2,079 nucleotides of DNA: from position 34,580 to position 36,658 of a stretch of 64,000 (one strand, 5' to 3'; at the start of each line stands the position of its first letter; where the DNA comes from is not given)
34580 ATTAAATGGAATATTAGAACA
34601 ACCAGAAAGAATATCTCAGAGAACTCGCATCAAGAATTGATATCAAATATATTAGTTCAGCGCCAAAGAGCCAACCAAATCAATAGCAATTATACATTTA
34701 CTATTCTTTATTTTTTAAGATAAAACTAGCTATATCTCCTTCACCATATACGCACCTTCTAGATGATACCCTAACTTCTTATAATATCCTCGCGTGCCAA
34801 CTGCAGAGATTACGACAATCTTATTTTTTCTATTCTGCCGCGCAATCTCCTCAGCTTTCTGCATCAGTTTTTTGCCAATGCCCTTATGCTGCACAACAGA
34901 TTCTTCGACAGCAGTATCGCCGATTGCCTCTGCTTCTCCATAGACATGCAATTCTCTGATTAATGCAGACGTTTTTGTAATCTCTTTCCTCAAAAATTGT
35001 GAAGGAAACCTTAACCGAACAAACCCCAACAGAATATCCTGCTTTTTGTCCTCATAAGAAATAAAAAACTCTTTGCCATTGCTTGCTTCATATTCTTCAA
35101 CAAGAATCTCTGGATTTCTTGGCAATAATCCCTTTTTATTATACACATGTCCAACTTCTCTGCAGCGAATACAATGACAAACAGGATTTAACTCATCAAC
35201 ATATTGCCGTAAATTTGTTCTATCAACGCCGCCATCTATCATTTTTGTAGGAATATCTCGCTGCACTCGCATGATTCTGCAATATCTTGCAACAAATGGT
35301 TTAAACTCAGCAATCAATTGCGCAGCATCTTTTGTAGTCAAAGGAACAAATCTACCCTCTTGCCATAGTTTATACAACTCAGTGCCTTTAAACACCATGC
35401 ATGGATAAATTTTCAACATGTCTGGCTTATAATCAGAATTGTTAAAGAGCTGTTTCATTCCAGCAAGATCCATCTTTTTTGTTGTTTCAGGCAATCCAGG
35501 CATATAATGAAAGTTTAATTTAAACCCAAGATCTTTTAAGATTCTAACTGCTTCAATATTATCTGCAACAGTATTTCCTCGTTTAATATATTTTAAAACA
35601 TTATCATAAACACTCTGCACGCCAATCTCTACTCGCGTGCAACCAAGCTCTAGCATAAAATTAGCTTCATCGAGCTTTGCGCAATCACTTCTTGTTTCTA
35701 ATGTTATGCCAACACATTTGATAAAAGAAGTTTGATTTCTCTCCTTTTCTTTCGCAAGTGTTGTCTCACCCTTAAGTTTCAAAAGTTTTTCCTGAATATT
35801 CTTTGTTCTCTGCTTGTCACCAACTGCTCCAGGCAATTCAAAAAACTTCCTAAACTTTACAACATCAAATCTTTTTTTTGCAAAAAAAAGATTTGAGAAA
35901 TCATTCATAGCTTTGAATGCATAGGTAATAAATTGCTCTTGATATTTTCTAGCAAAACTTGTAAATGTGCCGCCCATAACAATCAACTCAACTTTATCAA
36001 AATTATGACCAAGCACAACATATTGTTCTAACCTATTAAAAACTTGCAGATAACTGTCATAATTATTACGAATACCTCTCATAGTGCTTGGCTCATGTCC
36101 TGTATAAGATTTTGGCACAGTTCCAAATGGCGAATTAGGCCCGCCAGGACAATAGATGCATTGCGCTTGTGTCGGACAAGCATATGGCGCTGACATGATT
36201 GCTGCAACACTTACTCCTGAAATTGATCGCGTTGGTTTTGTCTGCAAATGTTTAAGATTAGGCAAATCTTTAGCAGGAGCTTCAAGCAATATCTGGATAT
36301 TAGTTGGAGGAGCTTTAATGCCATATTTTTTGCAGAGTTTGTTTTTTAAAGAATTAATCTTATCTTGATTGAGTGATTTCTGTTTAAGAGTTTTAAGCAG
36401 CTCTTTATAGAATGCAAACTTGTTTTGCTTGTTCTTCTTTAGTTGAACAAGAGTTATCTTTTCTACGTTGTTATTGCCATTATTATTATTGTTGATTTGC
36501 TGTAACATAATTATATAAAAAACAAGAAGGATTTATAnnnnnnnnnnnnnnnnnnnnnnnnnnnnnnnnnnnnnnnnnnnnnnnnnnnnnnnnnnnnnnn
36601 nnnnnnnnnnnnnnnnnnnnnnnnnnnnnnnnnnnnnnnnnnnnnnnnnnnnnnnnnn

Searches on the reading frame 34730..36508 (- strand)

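Call 10: search_protein_families(library=ncbifam, proteins=[window:34730-36508:-])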
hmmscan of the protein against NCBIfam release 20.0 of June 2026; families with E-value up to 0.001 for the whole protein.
window:34730-36508:- (592 aa): 13 families
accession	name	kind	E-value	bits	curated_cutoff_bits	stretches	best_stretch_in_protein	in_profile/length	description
TIGR01211.1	ELP3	subfamily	1.7e-187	624.1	350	1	40-592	6-522/522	tRNA uridine(34) 5-carboxymethylaminomethyl modification radical SAM/GNAT enzyme Elp3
TIGR01212.1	TIGR01212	equivalog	1.1e-19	70.6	180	1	262-423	106-268/302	tRNA modification radical SAM protein MnmL/YtqA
NF006067.1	PRK08208.1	equivalog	1.6e-09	37.3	380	1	263-381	122-238/427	STM4012 family radical SAM protein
NF005133.0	PRK06582.1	equivalog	1.3e-08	34.3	597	1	262-398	94-227/390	coproporphyrinogen III oxidase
TIGR03994.1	rSAM_HemZ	equivalog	4.4e-08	32.7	321.4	1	261-381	168-287/401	coproporphyrinogen dehydrogenase HemZ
TIGR04107.1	rSAM_HutW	equivalog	1.1e-07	31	400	1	267-397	129-258/419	heme anaerobic degradation radical SAM methyltransferase ChuW/HutW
TIGR04013.1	B12_SAM_MJ_1487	hypoth_equivalog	1.8e-07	30.4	251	1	291-348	267-324/382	TIGR04013 family B12-binding domain/radical SAM domain-containing protein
TIGR00539.1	hemN_rel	equivalog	3.5e-07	29.7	205.4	1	259-384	80-203/361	radical SAM family heme chaperone HemW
TIGR02026.1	BchE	equivalog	4.2e-06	25.9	481.35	1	266-388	272-393/497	magnesium-protoporphyrin IX monomethyl ester anaerobic oxidative cyclase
NF006060.0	PRK08207.1-3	equivalog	1e-05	24.5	653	1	273-381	249-355/477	coproporphyrinogen III oxidase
NF040546.1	rSAM_CUAEP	equivalog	7.3e-05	21.6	500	1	285-345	269-329/468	CUAEP/CCAEP-tail radical SAM (seleno)protein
TIGR03975.1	rSAM_ocin_1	subfamily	8.9e-05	21.2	281.85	1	271-345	345-418/606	RiPP maturation radical SAM C-methyltransferase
TIGR03471.1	HpnJ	equivalog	0.00028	19.9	577.6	1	256-386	263-391/472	hopanoid biosynthesis associated radical SAM protein HpnJ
